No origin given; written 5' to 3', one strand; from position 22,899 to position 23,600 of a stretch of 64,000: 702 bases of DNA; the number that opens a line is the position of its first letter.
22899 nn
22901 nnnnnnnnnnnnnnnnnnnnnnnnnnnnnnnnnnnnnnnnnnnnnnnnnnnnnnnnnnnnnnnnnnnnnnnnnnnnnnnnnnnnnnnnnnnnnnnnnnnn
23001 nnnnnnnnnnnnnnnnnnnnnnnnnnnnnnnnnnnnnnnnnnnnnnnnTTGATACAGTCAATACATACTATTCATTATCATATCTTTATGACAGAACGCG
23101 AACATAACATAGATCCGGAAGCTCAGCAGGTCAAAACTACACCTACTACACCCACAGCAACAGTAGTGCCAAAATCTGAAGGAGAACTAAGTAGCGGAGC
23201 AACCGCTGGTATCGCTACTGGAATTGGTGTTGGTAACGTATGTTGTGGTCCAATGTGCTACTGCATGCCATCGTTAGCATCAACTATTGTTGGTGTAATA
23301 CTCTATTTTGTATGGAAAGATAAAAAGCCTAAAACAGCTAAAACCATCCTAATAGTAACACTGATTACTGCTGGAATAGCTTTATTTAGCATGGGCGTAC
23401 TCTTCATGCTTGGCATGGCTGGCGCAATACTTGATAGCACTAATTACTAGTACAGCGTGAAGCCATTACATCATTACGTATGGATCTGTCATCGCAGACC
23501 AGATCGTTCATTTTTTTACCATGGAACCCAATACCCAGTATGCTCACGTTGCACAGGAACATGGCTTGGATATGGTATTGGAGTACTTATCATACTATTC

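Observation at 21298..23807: Tightly packed NOX/ferric-reductase - fur - Cys-cluster membrane protein - DUF2085 operon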

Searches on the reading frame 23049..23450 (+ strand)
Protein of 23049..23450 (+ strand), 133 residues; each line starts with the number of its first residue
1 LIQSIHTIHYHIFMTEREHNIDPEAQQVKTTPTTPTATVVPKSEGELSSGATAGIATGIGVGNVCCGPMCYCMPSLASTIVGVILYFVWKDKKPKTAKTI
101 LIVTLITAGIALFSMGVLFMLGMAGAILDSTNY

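Call 3: search_protein_families(library=pfam, proteins=[window:23049-23450:+], max_evalue=0.01)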
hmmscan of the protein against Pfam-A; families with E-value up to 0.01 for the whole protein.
window:23049-23450:+ (133 aa): 1 family
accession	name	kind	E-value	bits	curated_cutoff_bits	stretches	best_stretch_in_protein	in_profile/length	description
PF14329.11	DUF4386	-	0.0073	16.7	27.6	1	62-123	42-101/210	Domain of unknown function (DUF4386)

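Call 4: search_protein_families(library=ncbifam, proteins=[window:23049-23450:+], max_evalue=0.01)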
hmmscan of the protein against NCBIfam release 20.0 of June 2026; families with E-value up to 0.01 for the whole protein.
window:23049-23450:+ (133 aa): 1 family
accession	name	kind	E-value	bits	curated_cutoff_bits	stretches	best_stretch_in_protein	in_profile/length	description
TIGR00946.1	2a69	subfamily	0.0069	15.5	246.05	1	72-122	189-243/336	auxin efflux carrier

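Call 26: find_homologous_proteins(query=A2, max_evalue=0.001)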
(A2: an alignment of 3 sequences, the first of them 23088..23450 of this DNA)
Query A2 (3 sequences) (120 aa, profile of the alignment): 23 proteins with E <= 0.001 among 495 candidates.
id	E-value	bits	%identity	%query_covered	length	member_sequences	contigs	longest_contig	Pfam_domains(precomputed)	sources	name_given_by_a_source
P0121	2.8e-62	226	100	100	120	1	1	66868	-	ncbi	-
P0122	1.4e-55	204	68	84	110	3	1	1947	-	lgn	-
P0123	2.8e-55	203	77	72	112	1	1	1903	-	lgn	-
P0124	1.8e-54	201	66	97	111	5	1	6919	-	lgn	-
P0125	5.0e-52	193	70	85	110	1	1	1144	-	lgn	-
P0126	1.2e-50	188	63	92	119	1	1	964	-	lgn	-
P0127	2.0e-44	168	62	83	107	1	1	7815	-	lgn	-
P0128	2.4e-40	155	52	94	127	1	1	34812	-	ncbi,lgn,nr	ncbi:MAG: hypothetical protein Q8P90_04000 [bacterium]|nr:hypothetical protein [bacterium]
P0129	1.1e-38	150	62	88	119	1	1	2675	-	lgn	-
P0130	1.6e-38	149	59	93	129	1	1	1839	-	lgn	-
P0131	2.2e-36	142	53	96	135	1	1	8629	-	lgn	-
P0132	2.0e-35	139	67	73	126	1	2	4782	-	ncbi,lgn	-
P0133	3.8e-35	138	53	97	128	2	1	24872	-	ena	-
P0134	3.3e-34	135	51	97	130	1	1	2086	-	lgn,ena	-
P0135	6.3e-34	134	56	97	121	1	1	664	-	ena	-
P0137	2.0e-32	130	54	90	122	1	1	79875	-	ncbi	-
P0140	3.6e-30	122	42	100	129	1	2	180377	-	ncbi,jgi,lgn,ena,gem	ncbi:MAG: hypothetical protein WCV88_02380 [Patescibacteria group bacterium]|jgi:hypothetical protei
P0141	3.2e-7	48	42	41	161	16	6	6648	PF13396.12,PF13240.12,PF27331.1,PF13248.12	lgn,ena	-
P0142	6.2e-5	41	44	54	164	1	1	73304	PF13240.12,PF09685.16,PF13248.12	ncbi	-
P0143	6.1e-4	38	47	48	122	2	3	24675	PF13240.12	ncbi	-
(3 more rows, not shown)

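Call 27: find_encoding_contigs(protein=P0140, flank=6000, max_places=3)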
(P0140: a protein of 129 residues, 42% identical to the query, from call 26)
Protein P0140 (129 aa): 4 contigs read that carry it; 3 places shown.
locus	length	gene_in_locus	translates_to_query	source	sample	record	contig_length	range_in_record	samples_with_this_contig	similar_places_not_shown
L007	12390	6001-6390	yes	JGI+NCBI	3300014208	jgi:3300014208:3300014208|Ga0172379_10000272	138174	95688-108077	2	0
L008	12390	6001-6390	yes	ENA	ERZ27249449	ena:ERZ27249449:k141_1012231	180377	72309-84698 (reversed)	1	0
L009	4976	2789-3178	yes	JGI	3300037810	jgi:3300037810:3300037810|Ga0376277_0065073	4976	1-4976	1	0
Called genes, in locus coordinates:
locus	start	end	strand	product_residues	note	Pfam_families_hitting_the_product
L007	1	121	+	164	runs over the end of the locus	PF00436:SSB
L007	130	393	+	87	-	PF01084:Ribosomal_S18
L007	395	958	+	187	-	PF08207:EFP_N, PF01132:EFP, PF09285:Elong-fact-P_C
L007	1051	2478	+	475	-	PF00224:PK, PF02887:PK_C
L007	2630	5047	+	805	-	PF01326:PPDK_N, PF00391:PEP-utilizers, PF02896:PEP-utilizers_C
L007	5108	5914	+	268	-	PF01734:Patatin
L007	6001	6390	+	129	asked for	-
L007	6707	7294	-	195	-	PF03193:RsgA_GTPase (faint), PF00009:GTP_EFTU (faint), PF01926:MMR_HSR1, PF02421:FeoB_N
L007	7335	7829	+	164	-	PF09997:DUF2238 (weak)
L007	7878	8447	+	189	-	-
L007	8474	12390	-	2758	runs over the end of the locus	-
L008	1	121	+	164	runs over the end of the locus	PF00436:SSB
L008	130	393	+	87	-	PF01084:Ribosomal_S18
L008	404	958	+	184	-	PF08207:EFP_N, PF01132:EFP, PF09285:Elong-fact-P_C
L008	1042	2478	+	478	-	PF00224:PK, PF02887:PK_C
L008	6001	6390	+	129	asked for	-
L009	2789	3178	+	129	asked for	-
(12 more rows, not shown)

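Call 28: find_encoding_contigs(protein=P0137, flank=6000, max_places=3)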
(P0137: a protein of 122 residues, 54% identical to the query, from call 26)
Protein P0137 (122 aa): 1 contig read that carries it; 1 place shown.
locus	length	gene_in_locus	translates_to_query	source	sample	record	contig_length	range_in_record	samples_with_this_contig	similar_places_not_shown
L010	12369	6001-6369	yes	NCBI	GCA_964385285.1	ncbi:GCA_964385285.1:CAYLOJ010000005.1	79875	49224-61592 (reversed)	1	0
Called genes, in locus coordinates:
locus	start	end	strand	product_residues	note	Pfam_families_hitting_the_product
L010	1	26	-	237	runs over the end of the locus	-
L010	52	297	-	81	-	-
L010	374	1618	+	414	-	PF00041:fn3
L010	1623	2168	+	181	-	PF08002:DUF1697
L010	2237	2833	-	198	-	-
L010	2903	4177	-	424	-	PF01794:Ferric_reduct, PF00970:FAD_binding_6 (weak), PF08022:FAD_binding_8, PF00175:NAD_binding_1, PF08030:NAD_binding_6 (faint)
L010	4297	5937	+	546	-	-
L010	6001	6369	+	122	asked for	-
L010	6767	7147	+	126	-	-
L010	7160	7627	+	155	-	PF00188:CAP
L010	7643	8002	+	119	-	PF01641:SelR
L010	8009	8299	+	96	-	PF00581:Rhodanese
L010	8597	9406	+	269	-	PF00551:Formyl_trans_N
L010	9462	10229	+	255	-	PF01551:Peptidase_M23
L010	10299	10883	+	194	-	-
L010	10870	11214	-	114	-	-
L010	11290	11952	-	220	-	PF01066:CDP-OH_P_transf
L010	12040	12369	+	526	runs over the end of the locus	-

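Call 29: find_encoding_contigs(protein=P0128, flank=6000, max_places=3)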
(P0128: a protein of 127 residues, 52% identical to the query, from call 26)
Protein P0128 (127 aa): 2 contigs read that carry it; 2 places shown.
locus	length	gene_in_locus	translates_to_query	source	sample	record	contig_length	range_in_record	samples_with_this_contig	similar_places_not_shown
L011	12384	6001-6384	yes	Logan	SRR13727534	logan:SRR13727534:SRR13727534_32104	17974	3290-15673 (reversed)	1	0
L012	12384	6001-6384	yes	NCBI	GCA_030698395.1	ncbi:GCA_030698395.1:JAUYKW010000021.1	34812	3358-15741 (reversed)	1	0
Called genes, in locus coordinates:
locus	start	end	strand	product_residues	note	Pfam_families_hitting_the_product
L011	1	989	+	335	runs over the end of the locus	PF25973:BSH_CzcB (faint), PF25984:BSH_YknX (weak)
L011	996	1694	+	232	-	PF00005:ABC_tran, PF02463:SMC_N (faint), PF13304:AAA_21 (faint)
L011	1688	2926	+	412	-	PF12704:MacB_PCD, PF02687:FtsX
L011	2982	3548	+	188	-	PF01923:Cob_adeno_trans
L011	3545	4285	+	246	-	PF01209:Ubie_methyltran, PF05219:DREV (weak), PF13489:Methyltransf_23, PF05175:MTS, PF13649:Methyltransf_25, PF13847:Methyltransf_31, PF08241:Methyltransf_11, PF08242:Methyltransf_12, +1 more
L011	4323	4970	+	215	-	PF04199:Cyclase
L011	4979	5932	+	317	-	PF01869:BcrAD_BadFG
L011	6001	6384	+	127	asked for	-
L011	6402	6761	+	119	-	PF09858:DUF2085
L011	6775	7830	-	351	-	PF08331:QueG_DUF1730, PF13484:Fer4_16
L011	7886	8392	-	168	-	PF01797:Y1_Tnp (faint)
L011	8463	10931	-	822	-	PF01731:Arylesterase (faint), PF25021:TEN_NHL (weak), PF08450:SGL (faint), PF01436:NHL (weak)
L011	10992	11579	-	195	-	-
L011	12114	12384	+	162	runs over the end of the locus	-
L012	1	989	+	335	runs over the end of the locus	PF25973:BSH_CzcB (faint), PF25984:BSH_YknX (weak)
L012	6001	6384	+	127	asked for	-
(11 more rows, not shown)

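Call 35: find_related_loci(query=A5, collection=metagenome_contigs, flank=5000)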
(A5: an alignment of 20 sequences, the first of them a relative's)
Query A5 (120 aa) in metagenome_contigs; peptide patterns used: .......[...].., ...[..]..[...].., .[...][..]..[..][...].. (x = any residue, [..] = any of these).
167 stretches matched a pattern; 32 encode a relative of the query (tblastn E <= 1e-3); 32 distinct loci.
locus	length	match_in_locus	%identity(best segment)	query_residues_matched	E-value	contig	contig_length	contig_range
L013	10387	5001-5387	42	1-120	1e-29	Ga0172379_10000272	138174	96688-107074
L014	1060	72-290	33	37-120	7e-12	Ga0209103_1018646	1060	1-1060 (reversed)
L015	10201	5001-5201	35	33-110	6e-9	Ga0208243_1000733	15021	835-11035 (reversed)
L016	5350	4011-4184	37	14-94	6e-9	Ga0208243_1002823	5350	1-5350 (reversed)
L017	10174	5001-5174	37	14-94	7e-9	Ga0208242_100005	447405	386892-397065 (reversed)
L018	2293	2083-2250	36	45-114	7e-9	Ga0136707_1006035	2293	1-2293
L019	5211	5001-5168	36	45-114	7e-9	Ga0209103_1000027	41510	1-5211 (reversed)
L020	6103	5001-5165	35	45-110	4e-8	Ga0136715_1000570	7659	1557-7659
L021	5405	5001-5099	55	67-99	4e-8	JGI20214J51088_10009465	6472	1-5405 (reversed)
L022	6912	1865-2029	35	45-110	4e-8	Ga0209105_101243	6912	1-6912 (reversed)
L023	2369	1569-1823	32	10-108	4e-8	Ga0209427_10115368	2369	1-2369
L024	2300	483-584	59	59-99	8e-8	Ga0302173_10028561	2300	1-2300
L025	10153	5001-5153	45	59-113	9e-8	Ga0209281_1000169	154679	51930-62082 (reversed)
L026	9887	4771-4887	54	62-100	1e-7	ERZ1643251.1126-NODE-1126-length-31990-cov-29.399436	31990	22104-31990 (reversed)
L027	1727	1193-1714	39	42-119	2e-7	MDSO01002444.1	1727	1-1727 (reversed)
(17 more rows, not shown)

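Call 40: search_protein_families(library=pfam, proteins=[window:23088-23447:+, P0141, P0142, P0143], max_evalue=1)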
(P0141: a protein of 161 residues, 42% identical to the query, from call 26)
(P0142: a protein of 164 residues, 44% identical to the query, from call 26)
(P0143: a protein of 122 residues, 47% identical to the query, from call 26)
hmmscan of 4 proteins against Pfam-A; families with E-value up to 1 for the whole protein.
seq(120 aa): 3 families
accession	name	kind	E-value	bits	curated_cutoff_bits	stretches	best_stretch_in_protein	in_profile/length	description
PF14329.11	DUF4386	-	0.0057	17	27.6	1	49-110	42-101/210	Domain of unknown function (DUF4386)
PF08592.16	Anthrone_oxy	-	0.27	11.9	27.3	1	59-105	11-58/106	Anthrone oxygenase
PF19942.4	DUF6404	-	0.99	10.3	27.6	0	63-113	57-99/115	Family of unknown function (DUF6404)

P0141 (161 aa): 33 families (the best 25 are shown)
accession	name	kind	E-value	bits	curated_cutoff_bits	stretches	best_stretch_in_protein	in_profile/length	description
PF13240.11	Zn_Ribbon_1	-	1.2e-07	31.7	25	1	3-24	1-22/23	zinc-ribbon domain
PF13396.11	PLDc_N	-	1.4e-07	31.8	23.3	2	53-75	18-40/42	Phospholipase_D-nuclease N-terminal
PF13248.11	Zn_ribbon_3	-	2.6e-06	27.1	27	1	3-24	4-25/26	zinc-ribbon domain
PF12773.13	DZR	-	0.00039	20.9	27.3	1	4-23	15-32/45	Double zinc ribbon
PF09297.16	Zn_ribbon_NUD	-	0.0007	19.7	24.8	1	16-25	4-13/32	NADH pyrophosphatase zinc ribbon domain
PF08271.17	Zn_Ribbon_TF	-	0.0025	17.8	29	1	4-32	3-36/43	TFIIB zinc-binding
PF14803.11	Zn_ribbon_Nudix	-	0.0032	17.8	25.6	1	17-31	2-15/34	Nudix N-terminal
PF24463.1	DUF7577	-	0.0064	16.5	28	1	15-27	2-14/27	Domain of unknown function (DUF7577)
PF19942.4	DUF6404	-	0.0085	16.9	27.6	1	84-134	45-96/115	Family of unknown function (DUF6404)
PF23455.1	DUF7129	-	0.015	15.4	30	1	4-31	14-43/45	Domain of unknown function (DUF7129)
PF17459.7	DUF5422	-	0.019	15.6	25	1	61-110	62-110/153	Family of unknown function (DUF5422)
PF18912.6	DZR_2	-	0.022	15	27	1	3-26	9-32/56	Double zinc ribbon domain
PF17439.7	DUF5418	-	0.026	15.1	25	1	84-159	10-85/151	Family of unknown function (DUF5418)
PF24460.1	DUF7575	-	0.032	14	28.5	1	4-26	6-28/28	Domain of unknown function (DUF7575)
PF20712.2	CyanoTRADDas_TM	-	0.034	14.7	24.3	1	92-137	17-57/68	Cyanobacterial TRADD-N associated 2-Transmembrane domain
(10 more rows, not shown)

P0142 (164 aa): 22 families
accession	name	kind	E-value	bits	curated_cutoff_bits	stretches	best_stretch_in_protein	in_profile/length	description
PF13240.11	Zn_Ribbon_1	-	2.6e-08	33.8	25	1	3-24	1-22/23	zinc-ribbon domain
PF13248.11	Zn_ribbon_3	-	5.3e-06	26.1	27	1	3-24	4-25/26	zinc-ribbon domain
PF24460.1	DUF7575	-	0.00013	21.6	28.5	1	4-26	6-28/28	Domain of unknown function (DUF7575)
PF12773.13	DZR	-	0.00036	21.1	27.3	1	3-25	14-34/45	Double zinc ribbon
PF24463.1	DUF7577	-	0.001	19.1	28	1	3-24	4-25/27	Domain of unknown function (DUF7577)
PF19942.4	DUF6404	-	0.0048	17.7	27.6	1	97-154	55-113/115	Family of unknown function (DUF6404)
PF14803.11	Zn_ribbon_Nudix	-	0.01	16.2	25.6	1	17-27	2-12/34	Nudix N-terminal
PF17032.10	Zn_ribbon_15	-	0.021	16.1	28.9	1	2-22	53-73/73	zinc-ribbon family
PF23455.1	DUF7129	-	0.04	14.1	30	1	4-26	14-38/45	Domain of unknown function (DUF7129)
PF09297.16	Zn_ribbon_NUD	-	0.05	13.8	24.8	1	17-27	5-15/32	NADH pyrophosphatase zinc ribbon domain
PF18912.6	DZR_2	-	0.11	12.8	27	1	4-25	10-31/56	Double zinc ribbon domain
PF09685.15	DUF4870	-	0.13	12.7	25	1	62-153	17-95/107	Domain of unknown function (DUF4870)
PF18159.6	S_4TM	-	0.13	12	26.9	1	88-133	27-72/291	SMODS-associating 4TM effector domain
PF06906.16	DUF1272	-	0.2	12.2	25.3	1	4-23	29-49/57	Protein of unknown function (DUF1272)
PF07191.17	Zn_ribbon_6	-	0.21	12.1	25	1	3-28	18-42/67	Double zinc ribbon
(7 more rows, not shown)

P0143 (122 aa): 9 families
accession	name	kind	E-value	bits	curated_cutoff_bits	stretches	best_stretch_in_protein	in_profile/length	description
PF13240.11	Zn_Ribbon_1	-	3.8e-06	27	25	1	4-25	2-23/23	zinc-ribbon domain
PF13396.11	PLDc_N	-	8.8e-05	22.8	23.3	1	71-92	19-40/42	Phospholipase_D-nuclease N-terminal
PF13248.11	Zn_ribbon_3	-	0.0004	20.2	27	1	1-25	2-26/26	zinc-ribbon domain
PF12773.13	DZR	-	0.00062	20.3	27.3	1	4-26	1-23/45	Double zinc ribbon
PF18912.6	DZR_2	-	0.065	13.5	27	1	3-25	9-31/56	Double zinc ribbon domain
PF09297.16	Zn_ribbon_NUD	-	0.099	12.8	24.8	0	1-10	21-30/32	NADH pyrophosphatase zinc ribbon domain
PF23104.1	Zf-C2H2_ZNF451_6th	-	0.13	12.8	27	1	4-13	4-13/25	Sixth Zinc fingers C2H2 type, ZNF451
PF03918.19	CcmH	-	0.22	11.2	25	1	71-101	97-127/143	Cytochrome C biogenesis protein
PF02591.20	Zn_ribbon_9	-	0.77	10.3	29.1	0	3-9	25-31/33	C4-type zinc ribbon domain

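Call 60: predict_structure(alignment_id=A5)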
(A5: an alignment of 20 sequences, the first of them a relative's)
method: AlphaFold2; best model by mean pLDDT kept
length: 120 residues; sequences in the alignment: 20
mean_pLDDT: 61.0   pTM: 0.37
mean pLDDT of the five models: 61.0, 58.3, 56.0, 54.5, 53.4
residues with pLDDT >= 90: 0; 70-90: 50; 50-70: 37; < 50: 33
segments of 3 or more residues with pLDDT < 50: 1-31
pLDDT, mean of each block of 10 residues (from residue 1): 35 34 38 52 57 56 69 72 76 80 84 79
secondary structure, 60 per line:
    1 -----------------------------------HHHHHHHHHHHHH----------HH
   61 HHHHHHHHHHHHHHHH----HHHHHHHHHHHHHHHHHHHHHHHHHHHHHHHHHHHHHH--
elements in order: H36-48 H59-76 H81-118
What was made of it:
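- The topology of the Cys cluster is unresolved because the model has pLDDT 61 (call 60).
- Tried and rejected: The model is of low confidence (pLDDT 61, call 60) and was not used for fold search or topology.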

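Call 71: find_encoding_contigs(protein=P0133, flank=7000, max_places=3)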
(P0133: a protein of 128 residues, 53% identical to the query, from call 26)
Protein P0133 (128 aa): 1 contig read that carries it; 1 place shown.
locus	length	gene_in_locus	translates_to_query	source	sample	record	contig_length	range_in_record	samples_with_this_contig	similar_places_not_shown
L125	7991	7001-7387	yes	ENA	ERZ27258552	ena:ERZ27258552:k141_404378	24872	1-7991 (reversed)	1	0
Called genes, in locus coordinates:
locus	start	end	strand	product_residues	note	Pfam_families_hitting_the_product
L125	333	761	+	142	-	PF00550:PP-binding (faint)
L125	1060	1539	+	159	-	-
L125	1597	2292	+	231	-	PF12120:Arr-ms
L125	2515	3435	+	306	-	PF03741:TerC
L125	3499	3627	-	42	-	-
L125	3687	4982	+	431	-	PF00041:fn3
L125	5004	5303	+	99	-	-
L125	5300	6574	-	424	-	PF01794:Ferric_reduct, PF08022:FAD_binding_8 (weak), PF00175:NAD_binding_1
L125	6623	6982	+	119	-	PF01641:SelR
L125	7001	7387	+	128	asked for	-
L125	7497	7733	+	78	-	PF09858:DUF2085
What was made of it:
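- It lies beside the pair in L125 and in the same cluster in L010 (calls 28, 71). In L125 and L010 the companion gene is MsrB, not Fur (calls 28, 71). MsrB lies beside the pair in L125 and L010 (calls 28, 71).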
